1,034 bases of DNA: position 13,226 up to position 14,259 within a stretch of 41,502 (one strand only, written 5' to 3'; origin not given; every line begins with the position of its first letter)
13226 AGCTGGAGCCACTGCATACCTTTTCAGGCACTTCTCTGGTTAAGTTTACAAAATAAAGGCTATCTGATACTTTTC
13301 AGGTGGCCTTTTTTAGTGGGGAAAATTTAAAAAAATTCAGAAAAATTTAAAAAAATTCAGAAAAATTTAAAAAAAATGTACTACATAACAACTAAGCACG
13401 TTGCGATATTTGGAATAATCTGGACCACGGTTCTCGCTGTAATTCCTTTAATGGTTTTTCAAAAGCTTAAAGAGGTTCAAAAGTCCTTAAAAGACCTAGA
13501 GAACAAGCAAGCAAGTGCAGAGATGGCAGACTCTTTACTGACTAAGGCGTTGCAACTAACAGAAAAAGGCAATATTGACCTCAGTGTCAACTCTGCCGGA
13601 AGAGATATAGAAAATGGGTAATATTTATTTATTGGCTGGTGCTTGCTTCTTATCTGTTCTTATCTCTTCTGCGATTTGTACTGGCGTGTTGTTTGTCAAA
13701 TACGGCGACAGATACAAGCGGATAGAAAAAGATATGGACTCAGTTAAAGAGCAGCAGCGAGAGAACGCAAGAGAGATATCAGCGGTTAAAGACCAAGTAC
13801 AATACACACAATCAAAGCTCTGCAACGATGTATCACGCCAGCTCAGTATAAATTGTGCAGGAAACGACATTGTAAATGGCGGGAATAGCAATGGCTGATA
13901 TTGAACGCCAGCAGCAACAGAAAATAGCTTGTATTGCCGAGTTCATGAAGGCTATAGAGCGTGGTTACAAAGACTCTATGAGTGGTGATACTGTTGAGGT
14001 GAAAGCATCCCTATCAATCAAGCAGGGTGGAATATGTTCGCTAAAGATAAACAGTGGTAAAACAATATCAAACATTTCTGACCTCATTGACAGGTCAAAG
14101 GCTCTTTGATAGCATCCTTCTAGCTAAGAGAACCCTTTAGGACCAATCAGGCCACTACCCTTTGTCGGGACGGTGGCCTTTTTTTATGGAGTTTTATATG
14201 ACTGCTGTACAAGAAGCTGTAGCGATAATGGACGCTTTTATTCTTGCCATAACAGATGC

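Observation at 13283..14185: Terminator-insulated accessory cassette after the fibre genes, with two paralogous single-TM coiled-coil proteins sharing a C-terminal N-[SC]-A-G-[RN]-D-I-x-N-G tail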

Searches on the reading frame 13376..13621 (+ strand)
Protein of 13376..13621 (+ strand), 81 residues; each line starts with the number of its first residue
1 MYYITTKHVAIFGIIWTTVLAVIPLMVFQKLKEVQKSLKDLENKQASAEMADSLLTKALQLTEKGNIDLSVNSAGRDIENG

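Call 7: search_protein_families(library=phrogs, proteins=[window:13376-13621:+], max_evalue=1)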
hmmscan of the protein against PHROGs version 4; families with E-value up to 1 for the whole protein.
window:13376-13621:+ (81 aa): 4 families
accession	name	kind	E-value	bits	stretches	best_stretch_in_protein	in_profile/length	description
phrog_30555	-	unknown function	0.031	15.4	1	30-46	9-25/53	-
phrog_11554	-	unknown function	0.094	13.4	1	1-26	1-26/31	-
phrog_7885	-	unknown function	0.12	13.4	1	6-46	6-45/83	-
phrog_11987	-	unknown function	0.22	11.7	1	41-73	218-251/365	-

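Call 8: search_protein_families(library=pfam, proteins=[window:13376-13621:+], max_evalue=1)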
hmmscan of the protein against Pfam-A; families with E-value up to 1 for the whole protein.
window:13376-13621:+ (81 aa): 3 families
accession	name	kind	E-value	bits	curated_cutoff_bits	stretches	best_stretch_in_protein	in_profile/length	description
PF14584.11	DUF4446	-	0.047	14.1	27.4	1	9-63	2-56/150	Protein of unknown function (DUF4446)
PF06417.17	EMC4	-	0.048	14.1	25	1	1-45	31-76/118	ER membrane protein complex subunit 4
PF04547.17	Anoctamin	-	0.25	10.6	28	1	11-59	160-208/460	Calcium-activated chloride channel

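Call 13: find_homologous_proteins(query=window:13376-13621:+, max_evalue=10)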
Query window:13376-13621:+ (81 aa): 2 proteins with E <= 10 among 3 candidates.
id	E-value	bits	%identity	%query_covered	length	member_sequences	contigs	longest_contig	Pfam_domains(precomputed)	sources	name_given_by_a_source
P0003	1.5e-43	163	100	100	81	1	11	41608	-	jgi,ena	-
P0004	3.8e-18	83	63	85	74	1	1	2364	-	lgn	-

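Call 43: search_protein_families(library=padloc, proteins=[window:13376-13621:+], max_evalue=1)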
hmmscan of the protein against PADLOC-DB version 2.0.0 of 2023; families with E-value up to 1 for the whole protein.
window:13376-13621:+ (81 aa): 0 families

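Call 44: search_protein_families(library=ncbifam, proteins=[window:13376-13621:+], max_evalue=1)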
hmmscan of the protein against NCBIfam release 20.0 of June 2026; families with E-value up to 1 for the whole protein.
window:13376-13621:+ (81 aa): 1 family
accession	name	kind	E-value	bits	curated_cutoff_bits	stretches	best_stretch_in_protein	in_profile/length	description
NF011687.0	PRK15107.1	equivalog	0.076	12.9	318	1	8-33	29-54/224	glutamate/aspartate ABC transporter permease GltK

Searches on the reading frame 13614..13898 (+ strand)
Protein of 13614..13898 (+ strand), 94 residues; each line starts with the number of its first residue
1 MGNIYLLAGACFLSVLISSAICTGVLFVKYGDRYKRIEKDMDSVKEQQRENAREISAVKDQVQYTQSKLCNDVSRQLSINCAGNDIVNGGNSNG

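Call 7: search_protein_families(library=phrogs, proteins=[window:13614-13898:+], max_evalue=1)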
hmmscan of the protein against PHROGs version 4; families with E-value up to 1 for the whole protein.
window:13614-13898:+ (94 aa): 5 families
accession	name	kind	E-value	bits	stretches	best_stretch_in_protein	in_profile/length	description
phrog_8821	-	lysis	0.00036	21.6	1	13-74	12-75/130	Rz-like spanin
phrog_739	-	lysis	0.018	16.2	1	15-64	10-59/122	Rz-like spanin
phrog_4349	-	lysis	0.041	14.9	1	15-85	11-80/142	Rz-like spanin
phrog_3913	-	unknown function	0.048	14.9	1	15-68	10-61/89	-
phrog_35167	-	unknown function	0.15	12.7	1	13-79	96-161/196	-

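Call 8: search_protein_families(library=pfam, proteins=[window:13614-13898:+], max_evalue=1)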
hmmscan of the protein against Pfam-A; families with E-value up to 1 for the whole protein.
window:13614-13898:+ (94 aa): 1 family
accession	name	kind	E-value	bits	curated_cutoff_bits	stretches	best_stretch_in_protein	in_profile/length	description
PF07986.17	TBCC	-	0.041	14.2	24.8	1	21-60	81-119/120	Tubulin binding cofactor C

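Call 11: find_homologous_proteins(query=window:13614-13898:+, max_evalue=10)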
Query window:13614-13898:+ (94 aa): 2 proteins with E <= 10 among 2 candidates.
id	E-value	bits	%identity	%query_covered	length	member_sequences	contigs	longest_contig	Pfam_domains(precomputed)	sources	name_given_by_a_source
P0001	1.6e-54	199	100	100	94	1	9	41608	-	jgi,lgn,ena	-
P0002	7.1e-38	146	76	100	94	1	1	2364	-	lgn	-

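Call 14: find_encoding_contigs(protein=P0002, flank=10000)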
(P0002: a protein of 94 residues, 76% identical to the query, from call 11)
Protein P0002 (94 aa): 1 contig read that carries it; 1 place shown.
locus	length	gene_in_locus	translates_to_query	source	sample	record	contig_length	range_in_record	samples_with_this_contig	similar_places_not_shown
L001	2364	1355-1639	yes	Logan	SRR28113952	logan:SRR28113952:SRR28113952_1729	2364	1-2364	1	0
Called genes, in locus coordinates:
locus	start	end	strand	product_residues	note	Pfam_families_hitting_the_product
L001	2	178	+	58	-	?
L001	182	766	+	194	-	-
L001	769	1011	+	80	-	-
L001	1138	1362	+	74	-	-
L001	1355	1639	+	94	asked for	-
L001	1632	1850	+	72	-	-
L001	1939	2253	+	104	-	-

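Call 15: find_encoding_contigs(protein=P0001, flank=10000, max_places=10)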
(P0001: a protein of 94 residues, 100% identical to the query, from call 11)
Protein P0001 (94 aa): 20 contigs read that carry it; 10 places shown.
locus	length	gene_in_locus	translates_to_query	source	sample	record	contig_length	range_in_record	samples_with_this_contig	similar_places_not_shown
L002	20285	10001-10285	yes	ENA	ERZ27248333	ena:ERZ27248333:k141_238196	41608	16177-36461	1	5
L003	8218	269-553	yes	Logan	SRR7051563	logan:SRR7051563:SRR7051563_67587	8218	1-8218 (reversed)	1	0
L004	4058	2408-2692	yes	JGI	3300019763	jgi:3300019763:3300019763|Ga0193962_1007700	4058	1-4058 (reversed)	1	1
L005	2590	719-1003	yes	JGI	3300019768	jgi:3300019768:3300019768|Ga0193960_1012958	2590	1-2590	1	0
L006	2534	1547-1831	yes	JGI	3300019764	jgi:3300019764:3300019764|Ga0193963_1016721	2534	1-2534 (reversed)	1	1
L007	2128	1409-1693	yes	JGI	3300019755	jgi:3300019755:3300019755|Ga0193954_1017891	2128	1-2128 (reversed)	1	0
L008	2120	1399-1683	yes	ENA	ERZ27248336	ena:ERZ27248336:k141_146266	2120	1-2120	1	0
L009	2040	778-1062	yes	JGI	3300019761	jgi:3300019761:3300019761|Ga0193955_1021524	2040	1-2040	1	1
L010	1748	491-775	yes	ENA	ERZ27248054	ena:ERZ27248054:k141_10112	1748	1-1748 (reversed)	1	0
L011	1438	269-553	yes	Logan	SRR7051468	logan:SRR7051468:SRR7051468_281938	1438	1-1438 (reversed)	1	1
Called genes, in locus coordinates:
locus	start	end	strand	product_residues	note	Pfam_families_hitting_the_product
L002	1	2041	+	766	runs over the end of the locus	PF09718:Tape_meas_lam_C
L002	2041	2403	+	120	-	-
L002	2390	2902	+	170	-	-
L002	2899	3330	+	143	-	PF00877:NLPC_P60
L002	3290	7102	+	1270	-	PF24801:FNIII-A_GpJ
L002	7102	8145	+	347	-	-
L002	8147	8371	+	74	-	-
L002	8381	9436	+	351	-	PF21722:Gly_rich_2 (faint)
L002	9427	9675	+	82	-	-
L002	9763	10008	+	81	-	-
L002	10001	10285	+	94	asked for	-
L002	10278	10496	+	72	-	-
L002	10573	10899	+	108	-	-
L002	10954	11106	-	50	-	-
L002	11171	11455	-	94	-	-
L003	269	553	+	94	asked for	-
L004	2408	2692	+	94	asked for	-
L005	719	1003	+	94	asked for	-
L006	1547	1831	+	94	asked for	-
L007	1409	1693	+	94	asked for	-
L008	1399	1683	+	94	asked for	-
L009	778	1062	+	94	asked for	-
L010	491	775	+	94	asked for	-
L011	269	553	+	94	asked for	-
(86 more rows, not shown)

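Call 24: find_related_loci(query=A1, collection=viral_contigs, flank=8000)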
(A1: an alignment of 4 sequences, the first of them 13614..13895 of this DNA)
Query A1 (94 aa) in viral_contigs; peptide patterns used: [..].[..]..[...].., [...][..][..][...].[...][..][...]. (x = any residue, [..] = any of these).
162 stretches matched a pattern, but none encodes a relative of the query by tblastn (E <= 1e-3).

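Call 28: search_dna_similar(query=window:13614-13895:+, collection=phages, mode=protein, max_evalue=10, max_rows=20)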
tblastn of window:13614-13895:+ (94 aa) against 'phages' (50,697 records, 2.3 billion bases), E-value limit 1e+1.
Records with a match: 1; places in all: 1; records where one place covers at least 80% of the query: 0.
Best place of each record, by identity: <60% 1.
By first word of the organism name: Bacteriophage 1.
By host as written in the record: - 1.
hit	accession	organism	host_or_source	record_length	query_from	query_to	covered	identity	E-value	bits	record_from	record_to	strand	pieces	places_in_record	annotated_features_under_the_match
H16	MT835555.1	Bacteriophage sp.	human fecal samples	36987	37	93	61%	33.3%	3e+0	32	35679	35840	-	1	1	record has no annotation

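Call 30: search_protein_representatives(alignment_id=A1)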
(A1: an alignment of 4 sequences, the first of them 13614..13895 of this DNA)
Query: 4 sequences, 82 profile positions. Proteins with E-value up to 0.001 (for the whole library): 2; up to 1e-10: 2; up to 1e-30: 2. The best 2 are listed.
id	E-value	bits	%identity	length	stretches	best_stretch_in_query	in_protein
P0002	1.1e-32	128.5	-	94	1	1-82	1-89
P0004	8.0e-31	122.6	-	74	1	13-82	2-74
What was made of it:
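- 13614..13898 (+): Gene B, 94 aa. TM helix residues 10-28, coiled coil about 29-78, conserved tail plus a GNSNG extension. Only one other cluster in the databases, P0002, 76% identical (calls 11, 30).
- Tried and rejected: It found the same two clusters and nothing else (call 30).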

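Call 31: predict_structure(alignment_id=A1)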
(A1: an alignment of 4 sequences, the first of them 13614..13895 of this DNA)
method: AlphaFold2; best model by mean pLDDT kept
length: 94 residues; sequences in the alignment: 4
mean_pLDDT: 75.9   pTM: 0.36
mean pLDDT of the five models: 75.9, 70.7, 70.3, 64.7, 61.1
residues with pLDDT >= 90: 0; 70-90: 72; 50-70: 21; < 50: 1
segments of 3 or more residues with pLDDT < 50: none
pLDDT, mean of each block of 10 residues (from residue 1): 77 87 80 71 78 81 84 78 58 51
secondary structure, 60 per line:
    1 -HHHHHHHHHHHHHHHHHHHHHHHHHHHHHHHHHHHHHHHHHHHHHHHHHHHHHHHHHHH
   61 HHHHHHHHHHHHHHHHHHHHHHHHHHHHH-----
elements in order: H2-89
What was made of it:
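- Checked: AlphaFold gives B as one helix over residues 2-89, pLDDT 76, with the tail at 51-58 (call 31).
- Tried and rejected: AlphaFold of B. A single helix, so a fold search would be uninformative (call 31).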

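Call 43: search_protein_families(library=padloc, proteins=[window:13614-13898:+], max_evalue=1)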
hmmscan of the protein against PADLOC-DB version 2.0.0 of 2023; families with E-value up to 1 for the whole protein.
window:13614-13898:+ (94 aa): 0 families

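Call 44: search_protein_families(library=ncbifam, proteins=[window:13614-13898:+], max_evalue=1)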
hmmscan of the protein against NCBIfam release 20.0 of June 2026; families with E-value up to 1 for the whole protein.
window:13614-13898:+ (94 aa): 0 families

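Call 54: search_protein_families(library=pfam, proteins=[L001:182-766:+], max_evalue=0.01)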
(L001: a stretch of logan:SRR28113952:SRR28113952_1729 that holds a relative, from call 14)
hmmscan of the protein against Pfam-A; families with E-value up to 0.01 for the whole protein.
L001:182-766:+ (194 aa): 0 families

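Call 56: search_protein_families(library=phrogs, alignment_id=A1, max_evalue=0.1)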
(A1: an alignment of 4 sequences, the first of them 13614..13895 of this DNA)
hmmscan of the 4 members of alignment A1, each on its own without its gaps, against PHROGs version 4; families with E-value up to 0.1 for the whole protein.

A. member 1, window:13614-13895:+ (94 aa): 4 families
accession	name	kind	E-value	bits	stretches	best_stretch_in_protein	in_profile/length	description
phrog_8821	-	lysis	0.00036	21.6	1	13-74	12-75/130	Rz-like spanin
phrog_739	-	lysis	0.018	16.2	1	15-64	10-59/122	Rz-like spanin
phrog_4349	-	lysis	0.041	14.9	1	15-85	11-80/142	Rz-like spanin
phrog_3913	-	unknown function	0.048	14.9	1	15-68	10-61/89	-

B. families by the number of members that match (of 4 scanned): 14 families
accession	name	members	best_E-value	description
phrog_4349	-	2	0.041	Rz-like spanin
phrog_8821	-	1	0.00036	Rz-like spanin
phrog_9628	-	1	0.0012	-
phrog_739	-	1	0.018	Rz-like spanin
phrog_38394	-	1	0.027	-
phrog_30555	-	1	0.031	-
phrog_1027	-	1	0.041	-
phrog_35804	-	1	0.041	virion structural protein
phrog_8021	-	1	0.042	-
phrog_17887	-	1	0.045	-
phrog_3913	-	1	0.048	-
phrog_4512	-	1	0.069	-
phrog_22307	-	1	0.078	-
phrog_11554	-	1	0.094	-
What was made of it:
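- On i-spanin (Rz-like) of a two-component spanin: This is not found for B' at E <= 0.1, and A and A' hit no spanin family (call 56).
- Closest known: Rz-type i-spanins of two-component spanins. Different: The hits are not reproducible (call 56).
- The phrog_8821 hit is not reproduced in the 76%-identical B', and A hits no spanin family (call 56).
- Tried and rejected: Rz-like PHROG hit of B. Not reproduced in B' (call 56), so I treat it as an architecture-level match.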

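Call 71: search_solved_structures(query=A1, max_evalue=10)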
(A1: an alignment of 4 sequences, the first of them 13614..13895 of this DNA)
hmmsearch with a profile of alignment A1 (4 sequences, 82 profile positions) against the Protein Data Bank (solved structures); distinct sequences matched with E-value up to 10: 31.
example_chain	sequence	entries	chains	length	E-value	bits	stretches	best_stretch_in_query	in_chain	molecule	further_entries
8f3b_A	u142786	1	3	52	0.00039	24.2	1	31-64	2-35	IQN22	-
6psa_A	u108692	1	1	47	0.0004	24.2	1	31-64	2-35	IQN17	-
1czq_A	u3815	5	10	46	0.00049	23.9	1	31-64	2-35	FUSION PROTEIN BETWEEN THE HYDROPHOBIC POCKET OF HIV GP41 AND GCN4-PIQI | FUSION PROTEIN BETWEEN THE HYDROPHOBIC POCKET OF HIV GP41 AND GENERAL CONTROL PROTEIN 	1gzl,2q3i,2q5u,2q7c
2r3c_A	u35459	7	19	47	0.00052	23.8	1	31-64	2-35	gp41 N-peptide | IQN17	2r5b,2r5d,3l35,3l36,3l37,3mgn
8vwe_C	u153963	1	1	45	0.00074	23.3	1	31-64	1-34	Transmembrane protein gp41 IQN17 peptide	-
8f3a_A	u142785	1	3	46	0.00079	23.3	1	31-64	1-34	IQN17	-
8ikl_R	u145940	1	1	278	0.14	16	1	12-52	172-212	Adhesion G protein-coupled receptor E5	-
7ydh_R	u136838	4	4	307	0.17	15.8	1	12-51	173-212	Adhesion G protein-coupled receptor E5 subunit beta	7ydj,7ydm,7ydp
6icr_A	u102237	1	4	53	0.2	15.6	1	35-67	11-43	Coronin-like protein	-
9zmk_A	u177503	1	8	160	0.51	14.3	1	41-73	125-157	Spindle assembly abnormal 6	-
5cx2_A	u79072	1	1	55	0.58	14.1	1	34-67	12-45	Coronin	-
5cx2_C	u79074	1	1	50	0.62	14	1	36-67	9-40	Coronin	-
6ah6_A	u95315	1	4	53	0.63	14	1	35-66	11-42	Coronin-like protein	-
5cx2_B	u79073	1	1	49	0.64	13.9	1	36-67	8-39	Coronin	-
5cx2_D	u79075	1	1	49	0.65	13.9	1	36-67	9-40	Coronin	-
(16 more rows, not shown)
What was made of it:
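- Checked: The A/B profile matches GCN4-pIQI coiled coils in the PDB at E about 4e-4 (call 71).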

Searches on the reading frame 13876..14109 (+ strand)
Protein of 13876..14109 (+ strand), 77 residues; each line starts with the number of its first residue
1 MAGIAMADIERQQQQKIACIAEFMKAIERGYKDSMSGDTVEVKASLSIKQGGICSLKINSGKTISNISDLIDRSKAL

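Call 7: search_protein_families(library=phrogs, proteins=[window:13876-14109:+], max_evalue=1)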
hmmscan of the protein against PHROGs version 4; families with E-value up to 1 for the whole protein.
window:13876-14109:+ (77 aa): 3 families
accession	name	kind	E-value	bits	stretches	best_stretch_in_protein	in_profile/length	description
phrog_27449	-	unknown function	0.16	12.8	1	2-74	75-141/144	-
phrog_36101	-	unknown function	0.16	12.6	1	18-68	44-95/171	-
phrog_2133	-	unknown function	0.31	11.8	1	20-42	4-23/61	-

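Call 8: search_protein_families(library=pfam, proteins=[window:13876-14109:+], max_evalue=1)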
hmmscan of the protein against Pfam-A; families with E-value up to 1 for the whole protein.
window:13876-14109:+ (77 aa): 1 family
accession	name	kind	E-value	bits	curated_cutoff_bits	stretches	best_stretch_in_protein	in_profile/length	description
PF23159.1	WH_Rok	-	0.027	15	27.6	1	8-30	24-46/58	Repressor Rok winged helix domain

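Call 43: search_protein_families(library=padloc, proteins=[window:13891-14109:+], max_evalue=1)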
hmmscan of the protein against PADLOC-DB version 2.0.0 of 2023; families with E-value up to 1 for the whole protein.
window:13891-14109:+ (72 aa): 0 families

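Call 44: search_protein_families(library=ncbifam, proteins=[window:13891-14109:+], max_evalue=1)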
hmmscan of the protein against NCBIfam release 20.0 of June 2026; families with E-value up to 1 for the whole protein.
window:13891-14109:+ (72 aa): 0 families

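Call 55: predict_structure(protein=window:13891-14106:+)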
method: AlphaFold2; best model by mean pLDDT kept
length: 72 residues; sequences in the alignment: 1
mean_pLDDT: 58.4   pTM: 0.35
mean pLDDT of the five models: 58.4, 56.7, 55.3, 54.1, 51.8
residues with pLDDT >= 90: 0; 70-90: 9; 50-70: 51; < 50: 12
segments of 3 or more residues with pLDDT < 50: 58-61, 68-72
pLDDT, mean of each block of 10 residues (from residue 1): 71 70 58 57 57 52 48 43
secondary structure, 60 per line:
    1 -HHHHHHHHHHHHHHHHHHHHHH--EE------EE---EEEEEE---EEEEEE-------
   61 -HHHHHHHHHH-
elements in order: H2-23 E39-44 E48-53 H62-71
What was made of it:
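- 13891..14109 (+): Gene C, 72 aa, soluble, translationally coupled to B. AlphaFold pLDDT 58, so the model is not usable (call 55).
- Tried and rejected: AlphaFold of C. Single sequence, pLDDT 58, too poor for a fold search (call 55).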

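Call 69: search_solved_structures(query=window:13891-14106:+, max_evalue=10)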
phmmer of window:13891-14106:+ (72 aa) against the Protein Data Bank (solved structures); distinct sequences matched with E-value up to 10: 0.
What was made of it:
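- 13891..14109 (+): No family or PDB match (calls 7, 8, 69).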
